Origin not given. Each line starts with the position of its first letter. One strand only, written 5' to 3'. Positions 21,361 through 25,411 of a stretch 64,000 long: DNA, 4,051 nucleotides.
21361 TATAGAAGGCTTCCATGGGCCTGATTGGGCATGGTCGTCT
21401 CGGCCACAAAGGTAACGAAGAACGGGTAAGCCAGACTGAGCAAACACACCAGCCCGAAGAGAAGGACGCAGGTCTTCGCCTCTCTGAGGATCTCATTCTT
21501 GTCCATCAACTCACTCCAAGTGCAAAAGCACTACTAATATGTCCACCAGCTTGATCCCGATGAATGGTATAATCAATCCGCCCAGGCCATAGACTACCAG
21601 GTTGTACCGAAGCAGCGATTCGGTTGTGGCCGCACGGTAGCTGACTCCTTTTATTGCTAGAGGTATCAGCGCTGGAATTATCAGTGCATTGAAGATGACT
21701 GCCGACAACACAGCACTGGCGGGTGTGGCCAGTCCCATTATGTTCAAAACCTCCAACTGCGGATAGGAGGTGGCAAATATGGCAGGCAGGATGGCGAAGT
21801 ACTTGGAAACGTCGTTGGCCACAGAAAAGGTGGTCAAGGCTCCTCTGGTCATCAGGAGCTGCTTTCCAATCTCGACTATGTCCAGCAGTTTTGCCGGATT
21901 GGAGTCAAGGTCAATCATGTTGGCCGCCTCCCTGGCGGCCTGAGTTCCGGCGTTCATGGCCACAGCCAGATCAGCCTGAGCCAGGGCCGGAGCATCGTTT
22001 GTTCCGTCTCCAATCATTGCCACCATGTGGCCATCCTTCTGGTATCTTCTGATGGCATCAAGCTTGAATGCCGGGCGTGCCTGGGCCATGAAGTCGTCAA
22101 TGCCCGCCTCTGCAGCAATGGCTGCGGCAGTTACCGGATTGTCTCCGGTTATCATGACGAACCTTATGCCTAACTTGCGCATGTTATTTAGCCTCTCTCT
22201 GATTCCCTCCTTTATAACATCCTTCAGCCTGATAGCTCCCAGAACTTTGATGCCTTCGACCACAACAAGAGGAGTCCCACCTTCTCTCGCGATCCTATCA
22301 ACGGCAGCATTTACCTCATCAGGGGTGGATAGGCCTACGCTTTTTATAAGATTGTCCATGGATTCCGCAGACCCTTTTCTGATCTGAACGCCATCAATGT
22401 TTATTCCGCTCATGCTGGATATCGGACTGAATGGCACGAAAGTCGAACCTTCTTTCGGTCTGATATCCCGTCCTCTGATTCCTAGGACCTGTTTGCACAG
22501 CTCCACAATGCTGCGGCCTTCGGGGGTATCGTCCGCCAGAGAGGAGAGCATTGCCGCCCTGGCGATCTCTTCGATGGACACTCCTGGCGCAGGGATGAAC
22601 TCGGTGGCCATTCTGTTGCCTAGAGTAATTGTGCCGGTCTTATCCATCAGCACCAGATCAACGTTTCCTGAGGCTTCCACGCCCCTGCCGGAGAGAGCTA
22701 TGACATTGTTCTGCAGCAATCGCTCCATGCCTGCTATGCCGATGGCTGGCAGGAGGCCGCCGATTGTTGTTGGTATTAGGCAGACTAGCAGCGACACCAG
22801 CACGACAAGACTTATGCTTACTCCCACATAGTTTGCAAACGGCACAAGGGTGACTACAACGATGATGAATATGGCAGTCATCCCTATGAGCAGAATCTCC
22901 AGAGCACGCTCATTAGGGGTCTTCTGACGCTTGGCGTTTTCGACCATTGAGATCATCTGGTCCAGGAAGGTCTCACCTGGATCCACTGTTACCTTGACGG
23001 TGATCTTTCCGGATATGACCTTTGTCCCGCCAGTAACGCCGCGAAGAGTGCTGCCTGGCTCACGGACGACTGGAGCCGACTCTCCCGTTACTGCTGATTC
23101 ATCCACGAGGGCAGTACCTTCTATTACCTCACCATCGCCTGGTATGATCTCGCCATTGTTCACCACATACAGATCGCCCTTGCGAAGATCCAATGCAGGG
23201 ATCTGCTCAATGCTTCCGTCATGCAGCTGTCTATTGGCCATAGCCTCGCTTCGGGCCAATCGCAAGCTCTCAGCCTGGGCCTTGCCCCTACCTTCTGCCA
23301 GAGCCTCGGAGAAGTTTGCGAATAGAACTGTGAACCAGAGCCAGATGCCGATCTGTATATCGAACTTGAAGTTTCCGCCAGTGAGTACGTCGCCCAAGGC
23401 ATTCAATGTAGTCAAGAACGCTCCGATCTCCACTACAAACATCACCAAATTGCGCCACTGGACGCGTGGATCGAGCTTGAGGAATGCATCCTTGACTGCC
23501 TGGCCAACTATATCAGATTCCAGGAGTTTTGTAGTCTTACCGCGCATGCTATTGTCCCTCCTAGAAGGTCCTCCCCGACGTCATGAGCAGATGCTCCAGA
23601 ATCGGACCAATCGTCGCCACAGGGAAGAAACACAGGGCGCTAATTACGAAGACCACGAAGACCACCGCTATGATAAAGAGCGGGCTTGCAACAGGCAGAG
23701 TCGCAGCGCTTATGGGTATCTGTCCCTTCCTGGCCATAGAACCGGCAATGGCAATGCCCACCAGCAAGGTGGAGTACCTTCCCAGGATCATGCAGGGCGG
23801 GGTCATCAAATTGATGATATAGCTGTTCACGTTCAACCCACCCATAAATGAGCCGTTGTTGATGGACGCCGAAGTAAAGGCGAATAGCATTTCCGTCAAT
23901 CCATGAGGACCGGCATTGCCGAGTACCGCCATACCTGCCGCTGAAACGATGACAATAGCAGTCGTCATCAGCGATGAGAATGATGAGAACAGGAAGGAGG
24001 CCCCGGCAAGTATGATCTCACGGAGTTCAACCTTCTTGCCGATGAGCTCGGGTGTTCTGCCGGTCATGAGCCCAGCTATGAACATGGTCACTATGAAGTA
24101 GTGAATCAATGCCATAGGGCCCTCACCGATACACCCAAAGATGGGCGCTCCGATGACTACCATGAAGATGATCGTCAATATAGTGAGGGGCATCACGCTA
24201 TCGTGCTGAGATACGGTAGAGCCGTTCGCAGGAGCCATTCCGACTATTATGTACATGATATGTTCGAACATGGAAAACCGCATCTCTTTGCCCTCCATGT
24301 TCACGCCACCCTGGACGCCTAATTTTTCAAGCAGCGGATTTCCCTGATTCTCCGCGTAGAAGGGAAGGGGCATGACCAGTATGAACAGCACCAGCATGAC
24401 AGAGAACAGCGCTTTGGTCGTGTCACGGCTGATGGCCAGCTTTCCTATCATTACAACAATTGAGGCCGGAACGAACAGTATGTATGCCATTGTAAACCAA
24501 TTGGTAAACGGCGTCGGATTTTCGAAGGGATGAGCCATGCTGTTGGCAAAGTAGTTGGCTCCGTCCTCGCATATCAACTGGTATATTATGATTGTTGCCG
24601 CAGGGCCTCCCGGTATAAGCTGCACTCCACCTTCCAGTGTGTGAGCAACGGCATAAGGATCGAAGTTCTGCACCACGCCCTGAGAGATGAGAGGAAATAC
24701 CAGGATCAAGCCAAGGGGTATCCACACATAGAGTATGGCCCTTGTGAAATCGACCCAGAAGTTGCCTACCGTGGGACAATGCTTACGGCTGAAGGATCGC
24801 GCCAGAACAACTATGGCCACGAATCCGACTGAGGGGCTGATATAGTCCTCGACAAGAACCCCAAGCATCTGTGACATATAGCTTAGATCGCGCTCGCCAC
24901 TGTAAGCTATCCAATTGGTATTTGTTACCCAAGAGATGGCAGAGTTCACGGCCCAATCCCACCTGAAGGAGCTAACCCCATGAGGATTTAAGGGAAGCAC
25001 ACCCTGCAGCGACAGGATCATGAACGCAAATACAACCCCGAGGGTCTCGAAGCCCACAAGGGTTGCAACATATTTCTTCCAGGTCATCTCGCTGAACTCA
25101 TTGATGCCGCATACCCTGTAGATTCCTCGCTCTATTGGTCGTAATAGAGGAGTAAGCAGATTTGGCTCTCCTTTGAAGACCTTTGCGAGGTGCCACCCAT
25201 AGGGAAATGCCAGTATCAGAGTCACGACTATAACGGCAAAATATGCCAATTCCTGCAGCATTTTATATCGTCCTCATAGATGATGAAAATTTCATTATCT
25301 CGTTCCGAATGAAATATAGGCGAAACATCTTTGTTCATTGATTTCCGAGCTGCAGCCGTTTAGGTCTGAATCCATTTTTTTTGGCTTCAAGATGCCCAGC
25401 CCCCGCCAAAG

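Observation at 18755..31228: Repeated promoter-palindrome-hairpin element with a structure-conserved terminal stem: candidate new ncRNA or regulatory RNA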

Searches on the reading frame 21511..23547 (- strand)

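Call 10: search_protein_families(library=pfam, proteins=[window:21511-23547:-])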
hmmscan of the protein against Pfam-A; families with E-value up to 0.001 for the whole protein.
window:21511-23547:- (678 aa): 4 families
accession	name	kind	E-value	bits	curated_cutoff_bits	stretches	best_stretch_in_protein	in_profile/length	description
PF00122.25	E1-E2_ATPase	-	3.3e-34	118.4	28.1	1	107-279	9-180/181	E1-E2 ATPase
PF00702.32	Hydrolase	-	1.9e-29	103.9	26.4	1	296-526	1-191/191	haloacid dehalogenase-like hydrolase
PF08282.18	Hydrolase_3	-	2.9e-07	30.9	20.9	1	500-545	197-242/255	haloacid dehalogenase-like hydrolase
PF12710.13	HAD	-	6e-05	24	27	1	437-522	77-188/189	haloacid dehalogenase-like hydrolase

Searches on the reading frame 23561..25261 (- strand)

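Call 10: search_protein_families(library=pfam, proteins=[window:23561-25261:-])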
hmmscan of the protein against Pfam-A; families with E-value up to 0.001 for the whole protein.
window:23561-25261:- (566 aa): 1 family
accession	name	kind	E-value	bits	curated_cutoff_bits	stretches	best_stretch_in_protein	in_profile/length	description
PF03814.21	KdpA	-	8.5e-167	556.1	22.6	1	9-558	2-548/548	Potassium-transporting ATPase A subunit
